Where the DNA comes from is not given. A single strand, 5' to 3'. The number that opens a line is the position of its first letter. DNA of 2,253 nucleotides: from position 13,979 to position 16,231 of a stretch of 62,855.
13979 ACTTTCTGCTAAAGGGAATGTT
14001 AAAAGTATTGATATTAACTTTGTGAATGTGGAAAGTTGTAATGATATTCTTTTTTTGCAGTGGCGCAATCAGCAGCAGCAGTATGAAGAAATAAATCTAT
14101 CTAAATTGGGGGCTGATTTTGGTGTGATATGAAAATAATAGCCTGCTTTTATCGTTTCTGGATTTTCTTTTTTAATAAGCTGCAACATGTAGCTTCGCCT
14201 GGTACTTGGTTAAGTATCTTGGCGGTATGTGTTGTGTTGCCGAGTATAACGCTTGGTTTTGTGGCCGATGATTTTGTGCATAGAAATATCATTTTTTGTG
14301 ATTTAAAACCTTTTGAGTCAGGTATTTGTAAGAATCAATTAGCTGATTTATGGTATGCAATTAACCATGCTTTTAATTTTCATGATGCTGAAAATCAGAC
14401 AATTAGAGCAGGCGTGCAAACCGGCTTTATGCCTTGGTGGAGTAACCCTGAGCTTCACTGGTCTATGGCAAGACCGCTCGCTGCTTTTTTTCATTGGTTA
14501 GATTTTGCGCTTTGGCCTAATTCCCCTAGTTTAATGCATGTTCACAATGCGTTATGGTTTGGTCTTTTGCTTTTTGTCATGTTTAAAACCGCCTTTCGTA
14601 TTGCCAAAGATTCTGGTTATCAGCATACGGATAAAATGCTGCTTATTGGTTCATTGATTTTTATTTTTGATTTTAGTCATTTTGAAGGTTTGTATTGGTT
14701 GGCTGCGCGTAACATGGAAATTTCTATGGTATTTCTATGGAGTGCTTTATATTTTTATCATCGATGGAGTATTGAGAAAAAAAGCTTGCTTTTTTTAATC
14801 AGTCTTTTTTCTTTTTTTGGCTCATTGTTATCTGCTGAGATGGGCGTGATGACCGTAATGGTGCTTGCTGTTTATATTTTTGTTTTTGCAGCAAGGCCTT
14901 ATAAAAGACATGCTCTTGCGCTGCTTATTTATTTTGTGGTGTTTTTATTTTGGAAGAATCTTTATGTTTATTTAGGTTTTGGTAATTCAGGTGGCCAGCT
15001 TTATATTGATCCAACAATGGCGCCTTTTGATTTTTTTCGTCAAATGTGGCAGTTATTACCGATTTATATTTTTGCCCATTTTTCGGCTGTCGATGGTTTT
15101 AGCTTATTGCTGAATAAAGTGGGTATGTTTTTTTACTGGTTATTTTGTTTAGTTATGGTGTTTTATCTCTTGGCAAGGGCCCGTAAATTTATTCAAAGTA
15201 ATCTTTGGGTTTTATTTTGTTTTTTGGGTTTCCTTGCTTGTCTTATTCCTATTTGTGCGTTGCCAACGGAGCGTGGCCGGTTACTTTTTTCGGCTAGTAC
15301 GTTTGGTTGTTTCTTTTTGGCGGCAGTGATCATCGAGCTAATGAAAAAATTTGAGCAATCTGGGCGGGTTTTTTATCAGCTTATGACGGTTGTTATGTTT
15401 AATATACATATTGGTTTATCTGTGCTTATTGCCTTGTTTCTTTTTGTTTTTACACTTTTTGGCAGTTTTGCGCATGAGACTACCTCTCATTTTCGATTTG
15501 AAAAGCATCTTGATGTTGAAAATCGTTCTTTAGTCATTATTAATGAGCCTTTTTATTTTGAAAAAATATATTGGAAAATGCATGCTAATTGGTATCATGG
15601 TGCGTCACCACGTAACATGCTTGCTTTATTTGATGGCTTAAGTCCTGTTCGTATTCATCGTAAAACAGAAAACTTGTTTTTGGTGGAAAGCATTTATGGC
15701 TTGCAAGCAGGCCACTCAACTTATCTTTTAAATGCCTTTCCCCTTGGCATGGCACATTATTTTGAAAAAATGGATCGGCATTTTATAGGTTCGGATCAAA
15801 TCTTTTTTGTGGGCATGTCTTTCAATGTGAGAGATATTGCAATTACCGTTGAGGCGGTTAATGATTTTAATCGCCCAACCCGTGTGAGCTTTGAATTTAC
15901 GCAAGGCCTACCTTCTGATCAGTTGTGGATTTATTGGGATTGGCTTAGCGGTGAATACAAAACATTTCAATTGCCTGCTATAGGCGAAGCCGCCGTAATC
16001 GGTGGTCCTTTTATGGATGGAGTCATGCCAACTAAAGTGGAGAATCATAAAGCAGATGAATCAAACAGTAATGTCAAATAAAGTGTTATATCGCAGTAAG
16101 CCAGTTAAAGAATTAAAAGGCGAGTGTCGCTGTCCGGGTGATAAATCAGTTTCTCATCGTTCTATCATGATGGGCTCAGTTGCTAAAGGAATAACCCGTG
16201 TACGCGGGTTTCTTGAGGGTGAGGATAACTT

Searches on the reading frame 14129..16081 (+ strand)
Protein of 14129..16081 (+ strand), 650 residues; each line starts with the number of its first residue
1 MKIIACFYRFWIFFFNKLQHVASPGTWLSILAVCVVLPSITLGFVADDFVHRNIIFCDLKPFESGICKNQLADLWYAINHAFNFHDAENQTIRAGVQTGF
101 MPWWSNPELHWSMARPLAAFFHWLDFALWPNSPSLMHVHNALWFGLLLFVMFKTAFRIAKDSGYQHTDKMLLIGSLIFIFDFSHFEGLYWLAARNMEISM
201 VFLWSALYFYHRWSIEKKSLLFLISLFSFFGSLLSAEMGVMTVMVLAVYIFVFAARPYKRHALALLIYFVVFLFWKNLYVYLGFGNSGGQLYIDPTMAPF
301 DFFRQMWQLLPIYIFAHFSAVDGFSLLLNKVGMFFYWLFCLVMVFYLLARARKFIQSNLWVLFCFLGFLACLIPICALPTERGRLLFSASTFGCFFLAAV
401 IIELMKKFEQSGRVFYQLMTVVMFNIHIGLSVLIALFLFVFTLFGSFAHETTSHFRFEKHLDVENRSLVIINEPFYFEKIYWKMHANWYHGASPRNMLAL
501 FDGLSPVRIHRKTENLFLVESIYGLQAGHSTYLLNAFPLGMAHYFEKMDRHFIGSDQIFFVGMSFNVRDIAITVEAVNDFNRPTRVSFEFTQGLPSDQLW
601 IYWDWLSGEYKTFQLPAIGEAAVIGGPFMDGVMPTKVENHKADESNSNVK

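Call 28: find_encoding_contigs(protein=window:14129-16081:+, flank=10000, max_places=1)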
Protein window:14129-16081:+ (650 aa): 10 contigs read that carry it; 1 place shown.
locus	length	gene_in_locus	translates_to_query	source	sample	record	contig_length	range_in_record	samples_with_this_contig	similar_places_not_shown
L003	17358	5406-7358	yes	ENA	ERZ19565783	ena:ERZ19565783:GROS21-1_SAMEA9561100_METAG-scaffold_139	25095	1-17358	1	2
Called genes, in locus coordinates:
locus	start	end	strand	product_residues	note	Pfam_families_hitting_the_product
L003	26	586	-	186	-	-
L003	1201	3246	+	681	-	PF00072:Response_reg, PF00989:PAS (weak), PF00990:GGDEF, PF00563:EAL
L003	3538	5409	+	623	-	-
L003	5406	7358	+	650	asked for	-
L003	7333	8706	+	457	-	PF00275:EPSP_synthase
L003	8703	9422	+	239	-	PF02224:Cytidylate_kin, PF13189:Cytidylate_kin2 (weak)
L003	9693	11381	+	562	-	PF00575:S1, PF21710:Spt6_S1, PF23459:S1_RRP5 (weak)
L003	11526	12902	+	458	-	PF00069:Pkinase, PF07714:PK_Tyr_Ser-Thr, PF03109:ABC1 (weak), PF14531:Kinase-like (weak)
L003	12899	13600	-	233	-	-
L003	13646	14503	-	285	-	PF03239:FTR1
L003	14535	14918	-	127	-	PF13473:Cupredoxin_1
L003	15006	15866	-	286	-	PF01145:Band_7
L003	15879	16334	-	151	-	PF01957:NfeD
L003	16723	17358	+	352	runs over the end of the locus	-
